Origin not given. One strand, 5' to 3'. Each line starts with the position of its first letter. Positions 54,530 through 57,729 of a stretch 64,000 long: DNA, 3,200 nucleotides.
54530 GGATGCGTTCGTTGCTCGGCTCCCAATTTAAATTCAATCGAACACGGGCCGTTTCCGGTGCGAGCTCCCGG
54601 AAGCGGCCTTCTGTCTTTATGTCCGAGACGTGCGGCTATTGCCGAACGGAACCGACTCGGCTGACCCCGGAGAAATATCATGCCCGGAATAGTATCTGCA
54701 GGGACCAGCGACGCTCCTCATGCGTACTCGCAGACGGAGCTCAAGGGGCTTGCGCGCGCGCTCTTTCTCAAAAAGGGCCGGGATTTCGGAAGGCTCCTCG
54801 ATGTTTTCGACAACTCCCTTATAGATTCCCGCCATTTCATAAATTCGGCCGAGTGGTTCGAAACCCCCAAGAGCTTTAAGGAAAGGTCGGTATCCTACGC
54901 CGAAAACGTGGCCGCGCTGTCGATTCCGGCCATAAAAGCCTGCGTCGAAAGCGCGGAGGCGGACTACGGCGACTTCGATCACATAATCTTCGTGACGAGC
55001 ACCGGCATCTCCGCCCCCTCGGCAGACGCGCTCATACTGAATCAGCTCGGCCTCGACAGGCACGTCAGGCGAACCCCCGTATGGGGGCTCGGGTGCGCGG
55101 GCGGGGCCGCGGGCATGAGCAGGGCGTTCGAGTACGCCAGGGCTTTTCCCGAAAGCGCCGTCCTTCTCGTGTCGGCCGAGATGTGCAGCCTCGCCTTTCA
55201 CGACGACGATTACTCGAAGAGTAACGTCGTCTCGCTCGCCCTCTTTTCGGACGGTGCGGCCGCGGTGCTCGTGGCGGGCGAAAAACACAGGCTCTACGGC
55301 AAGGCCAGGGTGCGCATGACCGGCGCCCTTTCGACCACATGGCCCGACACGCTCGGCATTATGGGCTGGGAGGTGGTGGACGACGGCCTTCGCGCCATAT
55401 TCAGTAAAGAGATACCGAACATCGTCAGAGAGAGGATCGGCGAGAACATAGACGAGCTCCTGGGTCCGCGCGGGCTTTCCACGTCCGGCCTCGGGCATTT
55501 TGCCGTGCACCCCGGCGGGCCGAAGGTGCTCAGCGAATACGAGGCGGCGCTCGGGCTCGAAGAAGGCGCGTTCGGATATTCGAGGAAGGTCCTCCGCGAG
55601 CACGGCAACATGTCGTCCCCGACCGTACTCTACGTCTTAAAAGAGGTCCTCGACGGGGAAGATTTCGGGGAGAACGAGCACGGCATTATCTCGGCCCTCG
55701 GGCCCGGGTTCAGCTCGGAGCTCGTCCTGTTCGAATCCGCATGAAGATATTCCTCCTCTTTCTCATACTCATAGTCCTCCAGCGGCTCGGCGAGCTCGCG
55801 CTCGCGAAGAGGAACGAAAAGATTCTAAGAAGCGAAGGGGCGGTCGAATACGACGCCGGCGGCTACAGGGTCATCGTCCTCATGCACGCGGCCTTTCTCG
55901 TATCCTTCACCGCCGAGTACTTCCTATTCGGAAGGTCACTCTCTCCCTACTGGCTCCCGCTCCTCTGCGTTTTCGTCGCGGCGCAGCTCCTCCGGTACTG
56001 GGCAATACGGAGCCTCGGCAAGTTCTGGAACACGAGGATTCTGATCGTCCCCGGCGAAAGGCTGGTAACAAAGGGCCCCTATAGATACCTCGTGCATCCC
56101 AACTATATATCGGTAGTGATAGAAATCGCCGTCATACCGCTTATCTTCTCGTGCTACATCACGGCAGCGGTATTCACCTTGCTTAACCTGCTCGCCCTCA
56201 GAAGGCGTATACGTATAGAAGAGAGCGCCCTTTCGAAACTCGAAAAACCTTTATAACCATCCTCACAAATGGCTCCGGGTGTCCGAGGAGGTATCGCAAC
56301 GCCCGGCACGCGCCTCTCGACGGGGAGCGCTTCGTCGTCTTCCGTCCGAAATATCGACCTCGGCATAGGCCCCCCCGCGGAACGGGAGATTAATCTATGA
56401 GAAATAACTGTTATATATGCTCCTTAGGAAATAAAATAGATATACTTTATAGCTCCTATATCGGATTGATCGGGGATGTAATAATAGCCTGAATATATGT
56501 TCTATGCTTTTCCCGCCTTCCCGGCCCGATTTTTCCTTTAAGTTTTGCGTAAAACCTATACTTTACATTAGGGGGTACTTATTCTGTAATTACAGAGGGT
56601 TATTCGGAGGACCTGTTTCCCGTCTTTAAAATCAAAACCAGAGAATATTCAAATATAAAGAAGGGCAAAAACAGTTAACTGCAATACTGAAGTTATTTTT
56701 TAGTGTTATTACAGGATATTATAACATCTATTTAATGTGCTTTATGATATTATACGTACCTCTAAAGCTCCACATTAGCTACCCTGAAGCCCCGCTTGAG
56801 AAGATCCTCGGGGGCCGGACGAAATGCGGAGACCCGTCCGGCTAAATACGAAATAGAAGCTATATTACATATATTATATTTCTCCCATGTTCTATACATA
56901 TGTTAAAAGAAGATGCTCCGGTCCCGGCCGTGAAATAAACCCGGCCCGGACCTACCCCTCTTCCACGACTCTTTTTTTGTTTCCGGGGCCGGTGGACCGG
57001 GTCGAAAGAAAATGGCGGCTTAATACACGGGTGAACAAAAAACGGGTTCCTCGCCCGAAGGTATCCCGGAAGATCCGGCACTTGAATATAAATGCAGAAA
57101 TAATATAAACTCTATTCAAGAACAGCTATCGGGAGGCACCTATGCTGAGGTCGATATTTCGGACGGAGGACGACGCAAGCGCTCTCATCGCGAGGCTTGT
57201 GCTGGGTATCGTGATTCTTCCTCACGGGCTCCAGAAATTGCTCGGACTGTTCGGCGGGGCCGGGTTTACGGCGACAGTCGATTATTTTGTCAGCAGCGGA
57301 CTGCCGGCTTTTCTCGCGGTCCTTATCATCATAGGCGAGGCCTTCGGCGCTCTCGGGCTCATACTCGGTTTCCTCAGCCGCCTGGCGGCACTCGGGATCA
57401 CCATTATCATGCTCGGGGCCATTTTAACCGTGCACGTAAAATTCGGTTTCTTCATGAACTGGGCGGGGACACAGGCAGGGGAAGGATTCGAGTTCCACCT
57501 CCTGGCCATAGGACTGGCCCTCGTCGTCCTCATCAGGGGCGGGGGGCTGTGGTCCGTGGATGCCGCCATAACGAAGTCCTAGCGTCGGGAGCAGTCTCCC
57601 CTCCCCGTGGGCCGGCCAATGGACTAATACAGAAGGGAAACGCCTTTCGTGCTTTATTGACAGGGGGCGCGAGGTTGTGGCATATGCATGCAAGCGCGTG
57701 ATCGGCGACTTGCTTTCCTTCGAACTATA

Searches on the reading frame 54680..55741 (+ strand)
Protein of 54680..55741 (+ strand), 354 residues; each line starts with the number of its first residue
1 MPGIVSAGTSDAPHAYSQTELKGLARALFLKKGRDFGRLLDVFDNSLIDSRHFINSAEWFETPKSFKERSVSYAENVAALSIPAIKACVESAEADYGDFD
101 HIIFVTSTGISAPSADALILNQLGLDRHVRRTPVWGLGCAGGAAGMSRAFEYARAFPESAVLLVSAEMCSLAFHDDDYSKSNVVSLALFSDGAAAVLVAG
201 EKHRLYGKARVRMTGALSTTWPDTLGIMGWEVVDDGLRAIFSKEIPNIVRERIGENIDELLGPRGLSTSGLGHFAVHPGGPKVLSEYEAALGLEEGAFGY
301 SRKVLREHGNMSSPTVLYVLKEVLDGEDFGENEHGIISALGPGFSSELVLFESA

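Call 8: search_protein_families(library=ncbifam, proteins=[window:54680-55741:+], max_evalue=0.001)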
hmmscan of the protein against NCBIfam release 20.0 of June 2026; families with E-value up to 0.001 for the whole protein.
window:54680-55741:+ (354 aa): 5 families
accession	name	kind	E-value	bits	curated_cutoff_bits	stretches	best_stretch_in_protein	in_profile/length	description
NF042429.2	DHPHCoAsyn_DpgA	equivalog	1.1e-48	166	425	1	4-350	1-347/350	3,5-dihydroxyphenylacetyl-CoA synthase DpgA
NF006829.0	PRK09352.1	subfamily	6.8e-17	61.4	249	1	56-345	31-313/322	beta-ketoacyl-ACP synthase 3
TIGR00747.1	fabH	subfamily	2.7e-16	59.5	292.1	1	55-345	28-314/322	beta-ketoacyl-ACP synthase III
NF005703.0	PRK07515.1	equivalog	3.9e-07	29.3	304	1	66-202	85-214/373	beta-ketoacyl-ACP synthase III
NF005541.0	PRK07204.1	equivalog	4.4e-06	26.3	402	1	66-203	41-174/329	beta-ketoacyl-ACP synthase III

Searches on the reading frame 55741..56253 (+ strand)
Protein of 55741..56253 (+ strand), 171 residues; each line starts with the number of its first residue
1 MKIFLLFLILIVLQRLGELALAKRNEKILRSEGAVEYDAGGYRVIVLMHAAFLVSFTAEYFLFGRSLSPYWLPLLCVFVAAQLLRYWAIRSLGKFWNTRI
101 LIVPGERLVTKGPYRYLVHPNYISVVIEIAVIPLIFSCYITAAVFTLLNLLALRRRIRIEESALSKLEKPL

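Call 8: search_protein_families(library=ncbifam, proteins=[window:55741-56253:+], max_evalue=0.001)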
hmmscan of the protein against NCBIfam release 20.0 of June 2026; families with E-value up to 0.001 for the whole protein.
window:55741-56253:+ (171 aa): 1 family
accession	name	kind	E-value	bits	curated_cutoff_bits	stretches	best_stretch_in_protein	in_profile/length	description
NF040696.1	isopcys_mtase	equivalog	1.2e-07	31.8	160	1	3-162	6-166/190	protein-S-isoprenylcysteine O-methyltransferase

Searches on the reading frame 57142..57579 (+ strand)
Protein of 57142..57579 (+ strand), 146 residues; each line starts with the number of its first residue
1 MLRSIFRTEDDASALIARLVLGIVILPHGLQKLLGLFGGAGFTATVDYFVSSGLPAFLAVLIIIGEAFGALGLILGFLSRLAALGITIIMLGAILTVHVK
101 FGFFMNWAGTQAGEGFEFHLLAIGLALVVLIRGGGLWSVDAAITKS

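Call 8: search_protein_families(library=ncbifam, proteins=[window:57142-57579:+], max_evalue=0.001)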
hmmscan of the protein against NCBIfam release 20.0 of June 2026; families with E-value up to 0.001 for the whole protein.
window:57142-57579:+ (146 aa): 1 family
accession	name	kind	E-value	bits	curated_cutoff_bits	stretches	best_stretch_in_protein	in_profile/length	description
NF050144.1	matur_HvfX_fam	equivalog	2.3e-11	44.1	80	1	13-104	3-94/165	HvfX family Cu-binding RiPP maturation protein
